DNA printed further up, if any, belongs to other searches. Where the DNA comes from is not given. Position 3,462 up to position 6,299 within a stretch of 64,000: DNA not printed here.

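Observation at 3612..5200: A-type heme-copper oxidase with both proton channels rebuilt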

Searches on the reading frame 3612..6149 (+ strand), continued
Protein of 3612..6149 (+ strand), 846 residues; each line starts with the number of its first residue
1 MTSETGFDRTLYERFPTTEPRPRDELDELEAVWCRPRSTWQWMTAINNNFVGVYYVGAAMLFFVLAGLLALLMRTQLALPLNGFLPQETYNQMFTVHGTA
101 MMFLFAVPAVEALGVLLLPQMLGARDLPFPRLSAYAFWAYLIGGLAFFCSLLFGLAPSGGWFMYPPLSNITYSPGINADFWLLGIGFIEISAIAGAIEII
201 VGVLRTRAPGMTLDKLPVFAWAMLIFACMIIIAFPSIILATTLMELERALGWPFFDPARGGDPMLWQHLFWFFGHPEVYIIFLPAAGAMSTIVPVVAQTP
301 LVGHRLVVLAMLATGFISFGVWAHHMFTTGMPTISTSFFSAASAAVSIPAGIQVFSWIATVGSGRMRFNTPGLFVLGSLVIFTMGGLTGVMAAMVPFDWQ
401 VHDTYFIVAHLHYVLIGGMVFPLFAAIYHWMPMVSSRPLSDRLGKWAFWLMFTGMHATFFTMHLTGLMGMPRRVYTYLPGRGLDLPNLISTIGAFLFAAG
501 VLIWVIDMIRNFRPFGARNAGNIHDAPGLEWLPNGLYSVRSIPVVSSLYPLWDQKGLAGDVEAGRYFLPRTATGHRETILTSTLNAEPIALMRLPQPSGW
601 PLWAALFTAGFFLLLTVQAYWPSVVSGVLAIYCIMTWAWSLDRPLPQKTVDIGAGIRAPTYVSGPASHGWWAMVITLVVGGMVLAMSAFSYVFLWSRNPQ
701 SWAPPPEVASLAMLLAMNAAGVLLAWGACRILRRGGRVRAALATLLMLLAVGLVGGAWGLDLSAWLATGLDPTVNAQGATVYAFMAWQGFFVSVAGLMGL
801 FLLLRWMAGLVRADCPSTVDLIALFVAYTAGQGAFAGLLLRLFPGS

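Call 54: find_homologous_proteins(query=P0121, max_evalue=1e-100)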
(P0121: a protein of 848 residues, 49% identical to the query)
Query P0121 (848 aa): 7988 proteins with E <= 1e-100 among 8000 candidates; the best 120 are listed.
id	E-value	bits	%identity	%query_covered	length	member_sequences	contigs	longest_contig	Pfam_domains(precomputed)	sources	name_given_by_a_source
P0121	0.0e+0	1933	100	100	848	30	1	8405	PF00115.26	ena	-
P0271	0.0e+0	1747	89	100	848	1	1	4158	PF00115.26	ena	-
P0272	0.0e+0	1673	84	99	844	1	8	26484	PF00115.26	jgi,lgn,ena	-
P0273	0.0e+0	1673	84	100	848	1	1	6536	PF00115.26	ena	-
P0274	0.0e+0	1671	84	100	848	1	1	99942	PF00115.26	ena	-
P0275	0.0e+0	1669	83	100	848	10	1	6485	PF00115.26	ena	-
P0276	0.0e+0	1650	83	100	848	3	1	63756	PF00115.26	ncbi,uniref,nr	ncbi:cytochrome c oxidase subunit I+III [Tranquillimonas alkanivorans]|uniref:cytochrome-c oxidase n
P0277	0.0e+0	1645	83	100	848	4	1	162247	PF00115.26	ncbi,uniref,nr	ncbi:cytochrome c oxidase subunit I [Rhizobium halophilum]|uniref:cytochrome c oxidase subunit I n=1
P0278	0.0e+0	1642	83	99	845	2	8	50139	PF00115.26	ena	-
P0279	0.0e+0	1638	92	93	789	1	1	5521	PF00115.26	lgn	-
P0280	0.0e+0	1638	83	100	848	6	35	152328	PF00115.26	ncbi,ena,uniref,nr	ncbi:cytochrome c oxidase subunit I+III [Fulvimarina manganoxydans]|uniref:cytochrome-c oxidase n=1 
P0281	0.0e+0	1637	82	100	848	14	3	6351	PF00115.26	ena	-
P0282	0.0e+0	1631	83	100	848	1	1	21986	PF00115.26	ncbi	ncbi:MAG: cytochrome c oxidase subunit I [Pseudorhizobium sp.]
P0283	0.0e+0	1610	81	100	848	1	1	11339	PF00115.26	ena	-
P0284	0.0e+0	1603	80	100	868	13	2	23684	PF00115.26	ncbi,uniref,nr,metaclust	ncbi:cytochrome c oxidase subunit I [Aurantimonas coralicida]|uniref:cytochrome c oxidase subunit I 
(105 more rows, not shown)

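Call 70: predict_structure(alignment_id=A1)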
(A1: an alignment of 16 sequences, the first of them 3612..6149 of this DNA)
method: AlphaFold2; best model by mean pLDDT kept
length: 846 residues; sequences in the alignment: 16
mean_pLDDT: 82.4   pTM: 0.88
mean pLDDT of the five models: 82.4, 79.7, 79.5, 77.0, 76.6
residues with pLDDT >= 90: 352; 70-90: 344; 50-70: 97; < 50: 53
segments of 3 or more residues with pLDDT < 50: 1-6, 162-176, 273-276, 322-330, 394-403, 472-478
pLDDT, mean of each block of 10 residues (from residue 1): 52 81 80 74 84 90 91 81 77 82 84 90 91 93 89 70 44 50 82 94 93 92 92 82 77 84 77 55 87 95 93 78 45 62 75 92 94 94 72 49 57 79 92 85 96 90 65 47 74 93 93 70 89 70 91 91 84 73 90 85 94 84 94 87 67 83 89 95 91 87 74 94 97 91 97 95 85 88 91 96 92 88 96 92 71
secondary structure, 60 per line:
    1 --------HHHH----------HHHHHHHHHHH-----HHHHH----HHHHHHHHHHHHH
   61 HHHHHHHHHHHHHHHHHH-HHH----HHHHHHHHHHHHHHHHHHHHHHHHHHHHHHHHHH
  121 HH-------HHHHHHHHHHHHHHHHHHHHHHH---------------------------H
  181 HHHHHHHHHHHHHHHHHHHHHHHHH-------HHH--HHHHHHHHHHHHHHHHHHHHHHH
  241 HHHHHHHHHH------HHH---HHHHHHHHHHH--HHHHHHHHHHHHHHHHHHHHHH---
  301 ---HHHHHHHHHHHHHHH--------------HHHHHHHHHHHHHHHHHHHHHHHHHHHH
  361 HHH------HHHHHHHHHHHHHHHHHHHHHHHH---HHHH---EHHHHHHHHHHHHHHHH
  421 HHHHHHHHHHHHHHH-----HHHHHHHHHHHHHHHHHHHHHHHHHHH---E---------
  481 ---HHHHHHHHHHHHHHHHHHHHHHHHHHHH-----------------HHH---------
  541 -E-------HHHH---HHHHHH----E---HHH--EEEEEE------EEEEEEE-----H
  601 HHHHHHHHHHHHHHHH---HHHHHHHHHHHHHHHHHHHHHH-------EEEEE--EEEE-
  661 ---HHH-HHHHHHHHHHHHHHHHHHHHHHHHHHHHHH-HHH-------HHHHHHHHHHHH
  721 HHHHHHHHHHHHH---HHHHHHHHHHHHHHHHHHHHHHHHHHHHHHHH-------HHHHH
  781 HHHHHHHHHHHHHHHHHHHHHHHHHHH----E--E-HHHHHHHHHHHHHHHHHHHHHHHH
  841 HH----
elements in order (helices of 4 or more, strands of 3 or more residues): H9-12 H23-33 H39-43 H48-78 H87-122 H130-152 H180-205 H218-250 H263-273 H276-297 H304-318 H333-363 H370-393 H397-400 H405-435 H441-467 H484-511 H550-553 H557-562 E576-581 E588-594 H600-616 H620-641 E649-653 E656-659 H668-697 H709-733 H737-768 H776-807 H817-842

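Call 72: fold_search(model_id=the predicted structure, library=pdb)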
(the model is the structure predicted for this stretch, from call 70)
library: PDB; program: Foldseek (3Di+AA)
matches with E <= 10: 522; with E <= 0.001: 86
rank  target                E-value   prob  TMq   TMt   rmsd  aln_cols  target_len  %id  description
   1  2yev_A                6.3e-38  1.00  0.84  0.90   3.5       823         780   30  Structure of caa3-type cytochrome oxidase (released 2012-05-23)
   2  7n9z_F                1.1e-32  1.00  0.63  0.81   3.0       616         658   32  E. coli cytochrome bo3 in MSP nanodisc (released 2021-09-01)
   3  8qqk_A                1.8e-32  1.00  0.64  0.81   3.5       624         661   32  Cryo-EM structure of E. coli cytochrome bo3 quinol oxidase assembled in peptidiscs (released 2024-04-24)
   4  7xmc_A                2.3e-32  1.00  0.64  0.82   8.7       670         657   30  Cryo-EM structure of Cytochrome bo3 from Escherichia coli, apo structure with DMSO (released 2022-12-21)
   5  7cub_A                3.8e-32  1.00  0.62  0.80   3.3       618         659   32  2.55-Angstrom Cryo-EM structure of Cytochrome bo3 from Escherichia coli in Native Membrane (released 2021-08-25)
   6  7qho_D                8.6e-32  1.00  0.59  0.85   3.3       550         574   37  Cytochrome bcc-aa3 supercomplex (respiratory supercomplex III2/IV2) from Corynebacterium glutamicum (as isolated) (released 2022-05-18)
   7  8ovc_L                8.6e-32  1.00  0.58  0.88   2.9       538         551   39  Respiratory supercomplex (III2-IV2) from Mycobacterium smegmatis (released 2024-07-17)
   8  9gy6_F                1.3e-31  1.00  0.58  0.89   2.7       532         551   40  Mycobacterial cytochrome bc1:aa3 with inhibitor (released 2025-04-09)
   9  6wti_A                7.8e-31  1.00  0.63  0.80   9.9       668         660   30  The Cryo-EM structure of the ubiquinol oxidase from Escherichia coli (released 2021-01-20)
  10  7qhm_D                1.1e-30  1.00  0.59  0.86   2.4       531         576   38  Cytochrome bcc-aa3 supercomplex (respiratory supercomplex III2/IV2) from Corynebacterium glutamicum (stigmatellin and  (released 2022-05-18)
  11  7q21_D                1.2e-30  1.00  0.58  0.84   3.6       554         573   37  III2-IV2 respiratory supercomplex from Corynebacterium glutamicum (released 2022-02-02)
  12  6kob_A                2.3e-30  1.00  0.62  0.86   4.2       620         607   34  X-ray Structure of the proton-pumping cytochrome aa3-600 menaquinol oxidase from Bacillus subtilis (released 2020-01-15)
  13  6hwh_Q                5.0e-30  1.00  0.59  0.89   2.8       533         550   40  Structure of a functional obligate respiratory supercomplex from Mycobacterium smegmatis (released 2018-11-07)
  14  6adq_F                6.2e-30  1.00  0.58  0.88   5.6       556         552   39  Respiratory Complex CIII2CIV2SOD2 from Mycobacterium smegmatis (released 2018-11-14)
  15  8hcr_F                2.5e-29  1.00  0.57  0.86   3.6       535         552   40  Cryo-EM structure of the Mycobacterium tuberculosis cytochrome bcc:aa3 supercomplex and a novel inhibitor targeting su (released 2023-05-03)
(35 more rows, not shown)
